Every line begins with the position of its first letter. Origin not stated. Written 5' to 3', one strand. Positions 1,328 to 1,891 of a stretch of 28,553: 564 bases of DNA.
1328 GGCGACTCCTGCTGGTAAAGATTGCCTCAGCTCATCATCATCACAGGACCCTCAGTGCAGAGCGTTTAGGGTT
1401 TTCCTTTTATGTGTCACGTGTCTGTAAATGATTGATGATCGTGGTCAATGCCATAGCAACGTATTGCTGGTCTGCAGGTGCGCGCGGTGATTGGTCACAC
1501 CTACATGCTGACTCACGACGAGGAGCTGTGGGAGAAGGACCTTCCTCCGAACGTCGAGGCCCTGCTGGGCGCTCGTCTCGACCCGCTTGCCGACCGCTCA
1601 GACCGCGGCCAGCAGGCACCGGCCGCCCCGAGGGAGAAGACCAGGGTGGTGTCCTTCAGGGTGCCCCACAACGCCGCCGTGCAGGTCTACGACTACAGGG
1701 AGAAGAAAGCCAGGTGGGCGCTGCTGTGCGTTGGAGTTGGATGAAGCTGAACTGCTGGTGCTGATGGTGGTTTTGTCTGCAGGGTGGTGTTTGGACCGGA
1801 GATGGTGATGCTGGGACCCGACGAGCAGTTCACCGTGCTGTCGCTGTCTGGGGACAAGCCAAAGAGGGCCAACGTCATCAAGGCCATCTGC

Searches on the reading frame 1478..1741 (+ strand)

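Call 60: search_protein_families(library=pfam, max_evalue=0.01, proteins=[window:1478-1741:+])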
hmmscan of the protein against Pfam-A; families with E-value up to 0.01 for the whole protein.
window:1478-1741:+ (88 aa): 2 families
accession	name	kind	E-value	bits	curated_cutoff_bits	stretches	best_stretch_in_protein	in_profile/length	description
PF17796.6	Vault_4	-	1.6e-10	41.4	22.9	1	4-40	23-61/63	Major Vault Protein repeat domain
PF17795.6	Vault_3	-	3.3e-08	34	28.8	1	57-79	1-23/62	Major Vault Protein Repeat domain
